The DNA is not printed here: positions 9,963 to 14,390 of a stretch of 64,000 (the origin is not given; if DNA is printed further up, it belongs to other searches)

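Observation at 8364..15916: Two-component pair (orphan receiver plus 1375-aa GLUG/Fn3 sensor kinase) inserted between ftsA and ftsZ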

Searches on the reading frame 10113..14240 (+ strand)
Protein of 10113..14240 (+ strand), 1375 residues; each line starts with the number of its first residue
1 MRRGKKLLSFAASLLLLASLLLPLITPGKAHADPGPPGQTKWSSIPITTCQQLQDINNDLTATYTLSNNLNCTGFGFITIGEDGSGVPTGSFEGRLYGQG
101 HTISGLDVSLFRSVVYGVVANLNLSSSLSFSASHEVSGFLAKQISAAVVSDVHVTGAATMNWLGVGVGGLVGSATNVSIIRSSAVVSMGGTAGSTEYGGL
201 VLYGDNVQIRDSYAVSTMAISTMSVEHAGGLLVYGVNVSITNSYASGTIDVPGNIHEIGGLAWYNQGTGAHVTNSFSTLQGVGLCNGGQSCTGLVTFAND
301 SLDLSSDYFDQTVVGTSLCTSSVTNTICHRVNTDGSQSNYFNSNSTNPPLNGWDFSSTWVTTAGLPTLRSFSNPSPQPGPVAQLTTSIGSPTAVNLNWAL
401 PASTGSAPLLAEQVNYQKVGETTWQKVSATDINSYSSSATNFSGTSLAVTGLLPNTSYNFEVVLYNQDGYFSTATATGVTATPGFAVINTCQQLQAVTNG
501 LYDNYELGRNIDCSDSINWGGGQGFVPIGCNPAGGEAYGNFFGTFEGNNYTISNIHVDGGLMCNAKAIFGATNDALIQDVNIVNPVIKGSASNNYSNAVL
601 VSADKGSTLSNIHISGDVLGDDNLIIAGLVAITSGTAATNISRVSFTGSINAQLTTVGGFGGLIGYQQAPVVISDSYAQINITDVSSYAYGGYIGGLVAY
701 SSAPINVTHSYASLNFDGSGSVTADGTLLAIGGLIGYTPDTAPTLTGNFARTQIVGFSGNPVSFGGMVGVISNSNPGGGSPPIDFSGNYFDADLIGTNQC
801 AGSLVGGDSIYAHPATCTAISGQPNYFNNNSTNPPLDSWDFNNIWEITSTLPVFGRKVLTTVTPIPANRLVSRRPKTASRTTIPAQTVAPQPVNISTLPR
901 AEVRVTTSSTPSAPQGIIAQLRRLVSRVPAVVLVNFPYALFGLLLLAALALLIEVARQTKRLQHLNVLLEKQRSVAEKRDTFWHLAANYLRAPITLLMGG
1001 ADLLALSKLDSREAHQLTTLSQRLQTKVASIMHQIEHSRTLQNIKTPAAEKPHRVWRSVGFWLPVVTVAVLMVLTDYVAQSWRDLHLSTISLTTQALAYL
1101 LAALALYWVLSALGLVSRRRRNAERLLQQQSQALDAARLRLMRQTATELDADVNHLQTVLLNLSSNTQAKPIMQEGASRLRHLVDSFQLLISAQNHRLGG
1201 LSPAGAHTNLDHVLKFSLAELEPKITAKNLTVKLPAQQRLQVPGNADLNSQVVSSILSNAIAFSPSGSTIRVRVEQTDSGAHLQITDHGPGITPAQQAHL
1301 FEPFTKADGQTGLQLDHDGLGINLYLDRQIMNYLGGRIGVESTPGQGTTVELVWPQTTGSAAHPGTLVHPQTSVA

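Call 3: search_protein_families(library=pfam, proteins=[window:10113-14240:+], max_evalue=0.01)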
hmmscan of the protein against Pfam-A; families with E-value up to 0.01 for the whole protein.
window:10113-14240:+ (1375 aa): 6 families
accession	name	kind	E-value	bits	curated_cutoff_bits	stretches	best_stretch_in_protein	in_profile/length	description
PF02518.31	HATPase_c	-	2.2e-20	73.6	26.4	1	1249-1357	6-110/111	Histidine kinase-, DNA gyrase B-, and HSP90-like ATPase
PF05342.19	Peptidase_M26_N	-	2.5e-08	33.9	27.7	1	53-156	147-250/250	M26 IgA1-specific Metallo-endopeptidase N-terminal region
PF00041.27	fn3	-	4e-06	27.4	25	1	380-470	2-74/84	Fibronectin type III domain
PF16656.11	Pur_ac_phosph_N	-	5.4e-05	24.1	30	1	383-469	3-84/93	Purple acid Phosphatase, N-terminal domain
PF07581.17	Glug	-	0.00025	21.7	20.5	0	258-278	5-24/28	The GLUG motif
PF25059.1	FN3_DSCAM-DSCAML_C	-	0.0071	17.1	39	0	403-483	14-89/89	DSCAM/DSCAML C-terminal Fn3-like domain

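Call 7: search_protein_families(library=ncbifam, proteins=[window:10113-14240:+], max_evalue=0.01)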
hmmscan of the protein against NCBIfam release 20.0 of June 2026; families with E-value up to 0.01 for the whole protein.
window:10113-14240:+ (1375 aa): 73 families (the best 25 are shown)
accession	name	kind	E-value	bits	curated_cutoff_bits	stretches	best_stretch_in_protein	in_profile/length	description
NF046044.1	PnpS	equivalog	9.4e-24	84.1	400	1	1172-1353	212-388/390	two-component system histidine kinase PnpS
TIGR02966.1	phoR_proteo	equivalog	1.8e-23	83.1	334.2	1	1165-1350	149-329/333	phosphate regulon sensor histidine kinase PhoR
TIGR01386.1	cztS_silS_copS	subfamily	3.5e-21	75.7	292.55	1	1177-1352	287-454/457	heavy metal sensor histidine kinase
NF041880.1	EPS_EpsF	equivalog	4.7e-19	68.2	900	1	1174-1353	319-490/492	response regulator EpsF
NF008312.0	PRK11100.1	equivalog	9.4e-19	67.6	356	1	1174-1356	298-474/477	two-component system sensor histidine kinase CreC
NF033091.0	HK_VanS_ACDEFG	equivalog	1.3e-18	67.2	400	1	1171-1345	115-284/293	vancomycin resistance histidine kinase VanS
NF033092.0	HK_WalK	equivalog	1e-17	64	725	1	1228-1355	467-593/594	cell wall metabolism sensor histidine kinase WalK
TIGR02916.1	PEP_his_kin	equivalog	1.2e-17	63.8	300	1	1226-1355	557-679/679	XrtA/PEP-CTERM system histidine kinase PrsK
NF008235.0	PRK11006.1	equivalog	1.6e-16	60.2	390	1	1155-1356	228-423/431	phosphate regulon sensor histidine kinase PhoR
NF008468.0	PRK11360.1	equivalog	6.9e-16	57.7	646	1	1210-1358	467-610/616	two-component system sensor histidine kinase AtoS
NF041735.1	hist_kin_RppB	equivalog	8.6e-16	57.7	400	1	1133-1352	220-435/438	two-component system sensor histidine kinase RppB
NF008025.0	PRK10755.1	equivalog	2.1e-15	56.3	314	1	1126-1356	132-356/362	two-component system sensor histidine kinase PmrB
NF047874.1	MASE3_PAS_HK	subfamily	2.5e-15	56.3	560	1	1255-1353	526-622/655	MASE3 domain-containing sensor histidine kinase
NF047405.1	SensHisKinSapS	equivalog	2.6e-15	56.6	550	1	1251-1356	230-333/341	two-component system sensor histidine kinase SapS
TIGR02956.1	TMAO_torS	equivalog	2.7e-15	55.6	676.5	1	1206-1362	535-688/967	TMAO reductase system sensor histidine kinase/response regulator TorS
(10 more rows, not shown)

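Call 11: find_homologous_proteins(query=window:10113-14240:+)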
Query window:10113-14240:+ (1375 aa): 68 proteins with E <= 0.001 among 8000 candidates.
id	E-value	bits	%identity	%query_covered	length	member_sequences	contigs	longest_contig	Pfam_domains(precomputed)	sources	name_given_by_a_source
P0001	0.0e+0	3011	98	100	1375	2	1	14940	PF05342.20,PF02518.32,PF07581.18,PF00041.28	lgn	-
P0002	0.0e+0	2018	67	100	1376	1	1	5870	PF05342.20,PF02518.32,PF00041.28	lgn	-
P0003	0.0e+0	1734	59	100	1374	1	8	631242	PF05342.20,PF02518.32,PF00041.28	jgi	jgi:signal transduction histidine kinase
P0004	0.0e+0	1698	58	98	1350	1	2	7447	PF05342.20,PF02518.32,PF00041.28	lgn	-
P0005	0.0e+0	1694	57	100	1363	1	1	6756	PF05342.20,PF02518.32,PF00041.28,PF16656.12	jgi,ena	-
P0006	0.0e+0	1667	58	100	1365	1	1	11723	PF05342.20,PF02518.32,PF07581.18,PF00041.28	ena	-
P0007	0.0e+0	1664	57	100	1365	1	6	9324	PF05342.20,PF02518.32,PF00041.28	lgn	-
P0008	0.0e+0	1324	50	99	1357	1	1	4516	PF05342.20,PF02518.32,PF00041.28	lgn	-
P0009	0.0e+0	1256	48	97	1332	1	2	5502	PF05342.20,PF02518.32,PF00041.28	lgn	-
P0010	0.0e+0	1215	47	99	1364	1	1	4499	PF05342.20,PF02518.32,PF00041.28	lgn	-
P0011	1.0e-260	886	34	97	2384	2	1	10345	PF28033.1,PF21605.4,PF25059.2,PF23376.2,PF02518.32,PF25814.2,PF07581.18,PF00041.28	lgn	-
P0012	5.4e-256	871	39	98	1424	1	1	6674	PF02518.32,PF07581.18,PF00041.28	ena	-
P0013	2.2e-215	736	41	74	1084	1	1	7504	PF25059.2,PF02518.32,PF01436.28,PF00041.28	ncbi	-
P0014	6.0e-211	722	36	99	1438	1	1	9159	PF02518.32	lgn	-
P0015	3.1e-208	713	34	86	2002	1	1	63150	PF05342.20,PF25059.2,PF02518.32,PF00041.28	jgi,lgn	jgi:signal transduction histidine kinase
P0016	3.2e-206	706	35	86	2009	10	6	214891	PF05342.20,PF25059.2,PF07691.18,PF02518.32,PF07581.18,PF00041.28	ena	-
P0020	1.4e-200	687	35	95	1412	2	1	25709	PF02518.32,PF00041.28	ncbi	-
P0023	5.8e-190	652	33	99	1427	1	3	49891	PF02518.32,PF00041.28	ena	-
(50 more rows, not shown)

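Call 12: find_encoding_contigs(protein=P0003, flank=10000, max_places=3)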
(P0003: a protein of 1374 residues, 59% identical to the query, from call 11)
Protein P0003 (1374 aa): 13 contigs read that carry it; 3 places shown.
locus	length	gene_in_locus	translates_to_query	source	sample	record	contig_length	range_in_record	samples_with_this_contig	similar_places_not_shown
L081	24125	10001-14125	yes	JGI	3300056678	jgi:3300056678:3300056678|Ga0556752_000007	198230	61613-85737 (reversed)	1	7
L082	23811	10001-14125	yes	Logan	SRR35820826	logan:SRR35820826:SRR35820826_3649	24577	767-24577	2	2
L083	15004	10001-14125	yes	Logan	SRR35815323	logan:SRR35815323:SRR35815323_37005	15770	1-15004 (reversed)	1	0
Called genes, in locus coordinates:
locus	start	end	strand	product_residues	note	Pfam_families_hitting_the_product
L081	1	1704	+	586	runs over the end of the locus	PF04760:IF2_N, PF00009:GTP_EFTU, PF00025:Arf (weak), PF00071:Ras (weak), PF01926:MMR_HSR1, PF02421:FeoB_N, PF22042:EF-G_D2, PF11987:IF-2, +1 more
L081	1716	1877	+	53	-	-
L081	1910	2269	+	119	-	PF18908:DUF5663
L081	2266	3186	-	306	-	PF00551:Formyl_trans_N, PF02911:Formyl_trans_C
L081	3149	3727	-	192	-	PF01327:Pep_deformylase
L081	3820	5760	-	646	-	PF17764:PriA_3primeBD, PF04851:ResIII, PF00270:DEAD, PF13604:AAA_30 (faint), PF18319:Zn_ribbon_PriA, PF00271:Helicase_C, PF18074:PriA_C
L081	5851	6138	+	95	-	-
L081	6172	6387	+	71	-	PF01165:Ribosomal_S21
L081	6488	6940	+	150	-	PF09424:YqeY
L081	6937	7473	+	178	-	PF00406:ADK, PF13207:AAA_17, PF13238:AAA_18, PF13671:AAA_33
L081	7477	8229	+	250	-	PF00557:Peptidase_M24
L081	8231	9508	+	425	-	PF11104:PilM_2 (faint), PF02491:SHS2_FTSA, PF00022:Actin (faint), PF06723:MreB_Mbl, PF14450:FtsA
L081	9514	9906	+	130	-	PF00072:Response_reg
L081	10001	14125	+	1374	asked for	PF05342:Peptidase_M26_N (weak), PF00041:fn3 (faint), PF02518:HATPase_c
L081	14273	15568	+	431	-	PF00091:Tubulin, PF12327:FtsZ_C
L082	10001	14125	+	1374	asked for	PF05342:Peptidase_M26_N (weak), PF00041:fn3 (faint), PF02518:HATPase_c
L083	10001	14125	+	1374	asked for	PF05342:Peptidase_M26_N (weak), PF00041:fn3 (faint), PF02518:HATPase_c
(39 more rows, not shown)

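Call 13: find_encoding_contigs(protein=P0016, flank=10000, max_places=3)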
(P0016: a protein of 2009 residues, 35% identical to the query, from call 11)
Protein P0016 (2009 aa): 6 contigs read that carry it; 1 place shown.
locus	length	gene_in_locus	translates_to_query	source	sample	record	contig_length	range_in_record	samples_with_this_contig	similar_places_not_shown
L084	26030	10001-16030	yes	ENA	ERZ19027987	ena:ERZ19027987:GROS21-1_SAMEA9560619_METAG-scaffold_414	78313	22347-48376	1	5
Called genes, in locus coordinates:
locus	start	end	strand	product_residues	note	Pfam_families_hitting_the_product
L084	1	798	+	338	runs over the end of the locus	-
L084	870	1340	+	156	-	PF00186:DHFR_1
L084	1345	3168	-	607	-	PF05228:CHASE4, PF00512:HisKA, PF02518:HATPase_c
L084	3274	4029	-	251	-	-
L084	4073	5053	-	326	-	-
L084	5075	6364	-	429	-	PF09992:NAGPA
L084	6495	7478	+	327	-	PF00535:Glycos_transf_2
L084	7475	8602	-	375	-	PF04188:Mannosyl_trans2, PF14897:EpsG (weak)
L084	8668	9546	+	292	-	PF03706:LPG_synthase_TM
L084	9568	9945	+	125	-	PF00072:Response_reg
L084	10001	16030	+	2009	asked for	PF05342:Peptidase_M26_N (faint), PF07581:Glug (faint), PF00041:fn3, PF25059:FN3_DSCAM-DSCAML_C (faint), PF07691:PA14, PF00041:fn3, PF02518:HATPase_c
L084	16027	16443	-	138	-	PF03118:RNA_pol_A_CTD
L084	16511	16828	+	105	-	PF02467:Whib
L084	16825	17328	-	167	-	-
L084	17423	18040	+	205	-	-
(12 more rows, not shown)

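Call 14: find_encoding_contigs(protein=P0020, flank=10000, max_places=2)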
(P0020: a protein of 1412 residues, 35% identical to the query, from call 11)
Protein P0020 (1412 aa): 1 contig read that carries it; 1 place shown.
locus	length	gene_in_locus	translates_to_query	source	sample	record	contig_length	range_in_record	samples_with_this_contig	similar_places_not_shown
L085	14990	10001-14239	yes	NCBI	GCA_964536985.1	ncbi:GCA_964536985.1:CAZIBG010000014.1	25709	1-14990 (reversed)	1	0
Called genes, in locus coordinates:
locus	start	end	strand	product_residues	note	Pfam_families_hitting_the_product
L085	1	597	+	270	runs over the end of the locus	PF00730:HhH-GPD, PF00633:HHH (weak)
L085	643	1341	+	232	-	-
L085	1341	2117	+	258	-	-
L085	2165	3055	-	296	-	PF21088:MS_channel_1st, PF00924:MS_channel_2nd, PF21082:MS_channel_3rd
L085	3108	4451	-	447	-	PF01225:Mur_ligase, PF08245:Mur_ligase_M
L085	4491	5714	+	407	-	PF07690:MFS_1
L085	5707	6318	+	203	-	-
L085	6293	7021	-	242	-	-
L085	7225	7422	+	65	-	-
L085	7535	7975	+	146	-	-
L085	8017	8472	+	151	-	-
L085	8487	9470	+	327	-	PF01207:Dus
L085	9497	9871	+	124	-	PF00072:Response_reg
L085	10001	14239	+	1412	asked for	PF00041:fn3 (weak), PF02518:HATPase_c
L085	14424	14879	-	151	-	PF13545:HTH_Crp_2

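Call 15: find_encoding_contigs(protein=P0006, flank=10000, max_places=2)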
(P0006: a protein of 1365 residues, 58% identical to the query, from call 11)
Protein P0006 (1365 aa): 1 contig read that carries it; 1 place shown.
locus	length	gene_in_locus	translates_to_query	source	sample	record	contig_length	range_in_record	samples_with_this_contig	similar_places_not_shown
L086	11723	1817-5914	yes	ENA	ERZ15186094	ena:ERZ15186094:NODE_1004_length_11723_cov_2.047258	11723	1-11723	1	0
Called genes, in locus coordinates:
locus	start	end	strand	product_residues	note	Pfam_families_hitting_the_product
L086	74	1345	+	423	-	PF11104:PilM_2 (faint), PF02491:SHS2_FTSA, PF00022:Actin (faint), PF06723:MreB_Mbl, PF14450:FtsA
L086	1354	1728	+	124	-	PF00072:Response_reg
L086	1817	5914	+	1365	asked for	PF05342:Peptidase_M26_N, PF07581:Glug (faint), PF00041:fn3 (weak), PF02518:HATPase_c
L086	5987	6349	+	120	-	-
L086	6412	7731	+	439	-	PF00091:Tubulin, PF12327:FtsZ_C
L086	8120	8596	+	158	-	PF22811:Zn_ribbon_NrdR, PF03477:ATP-cone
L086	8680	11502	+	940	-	PF08471:Ribonuc_red_2_N, PF02867:Ribonuc_red_lgC, PF12637:TSCPD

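Call 16: find_encoding_contigs(protein=P0007, flank=10000, max_places=2)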
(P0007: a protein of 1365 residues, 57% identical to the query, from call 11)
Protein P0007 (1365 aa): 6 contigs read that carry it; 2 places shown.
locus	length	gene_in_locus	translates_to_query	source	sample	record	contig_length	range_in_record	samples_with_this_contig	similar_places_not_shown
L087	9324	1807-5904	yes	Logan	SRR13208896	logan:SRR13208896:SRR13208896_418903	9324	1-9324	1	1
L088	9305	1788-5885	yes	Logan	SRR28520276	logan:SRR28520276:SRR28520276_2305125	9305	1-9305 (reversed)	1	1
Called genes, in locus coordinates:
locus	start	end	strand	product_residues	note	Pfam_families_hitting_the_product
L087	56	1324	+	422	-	PF11104:PilM_2 (faint), PF02491:SHS2_FTSA, PF00022:Actin (weak), PF06723:MreB_Mbl, PF14450:FtsA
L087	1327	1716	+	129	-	PF00072:Response_reg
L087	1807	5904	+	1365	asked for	PF05342:Peptidase_M26_N (weak), PF00041:fn3, PF02518:HATPase_c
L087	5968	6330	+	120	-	-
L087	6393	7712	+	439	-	PF00091:Tubulin, PF12327:FtsZ_C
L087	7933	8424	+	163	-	PF22811:Zn_ribbon_NrdR, PF03477:ATP-cone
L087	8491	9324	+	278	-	?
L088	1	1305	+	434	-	?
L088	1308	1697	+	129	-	PF00072:Response_reg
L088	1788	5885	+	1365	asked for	PF05342:Peptidase_M26_N (weak), PF00041:fn3, PF02518:HATPase_c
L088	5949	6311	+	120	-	-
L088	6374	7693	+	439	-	PF00091:Tubulin, PF12327:FtsZ_C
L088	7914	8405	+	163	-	PF22811:Zn_ribbon_NrdR, PF03477:ATP-cone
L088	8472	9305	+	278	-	?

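Call 17: find_encoding_contigs(protein=P0023, flank=10000, max_places=2)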
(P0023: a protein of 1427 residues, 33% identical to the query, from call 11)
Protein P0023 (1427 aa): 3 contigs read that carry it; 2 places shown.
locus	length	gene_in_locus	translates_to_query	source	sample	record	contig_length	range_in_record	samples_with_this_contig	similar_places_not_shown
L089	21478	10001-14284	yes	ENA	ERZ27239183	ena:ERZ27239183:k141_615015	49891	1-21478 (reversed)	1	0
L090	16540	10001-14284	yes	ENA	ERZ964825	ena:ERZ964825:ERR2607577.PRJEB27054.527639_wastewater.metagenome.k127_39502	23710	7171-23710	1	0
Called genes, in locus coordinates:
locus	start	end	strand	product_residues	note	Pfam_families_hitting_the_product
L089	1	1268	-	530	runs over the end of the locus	PF03485:Arg_tRNA_synt_N, PF00750:tRNA-synt_1d, PF05746:DALR_1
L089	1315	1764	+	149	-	PF01668:SmpB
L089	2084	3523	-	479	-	PF12229:PG_binding_4, PF03734:YkuD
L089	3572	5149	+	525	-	PF00437:T2SSE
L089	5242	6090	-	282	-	PF01553:Acyltransferase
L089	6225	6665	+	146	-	-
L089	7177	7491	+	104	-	-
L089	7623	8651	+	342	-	PF20706:GT4-conflict (weak), PF00534:Glycos_transf_1, PF13692:Glyco_trans_1_4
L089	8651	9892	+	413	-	PF13439:Glyco_transf_4, PF13579:Glyco_trans_4_4, PF00534:Glycos_transf_1, PF13692:Glyco_trans_1_4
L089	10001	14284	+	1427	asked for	PF00041:fn3, PF02518:HATPase_c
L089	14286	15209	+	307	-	PF01087:GalP_UDP_transf, PF16285:DUF4931_N, PF16268:DUF4921, PF02744:GalP_UDP_tr_C (weak)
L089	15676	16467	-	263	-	PF01978:TrmB, PF24033:DUF7342 (weak)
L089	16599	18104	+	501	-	PF05362:Lon_C (weak), PF00004:AAA (faint), PF13541:ChlI, PF00493:MCM, PF00158:Sigma54_activat (weak), PF01078:Mg_chelatase, PF07728:AAA_5, PF13335:Mg_chelatase_C, +1 more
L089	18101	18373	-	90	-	-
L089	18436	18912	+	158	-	PF14584:DUF4446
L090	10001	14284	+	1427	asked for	PF00041:fn3, PF02518:HATPase_c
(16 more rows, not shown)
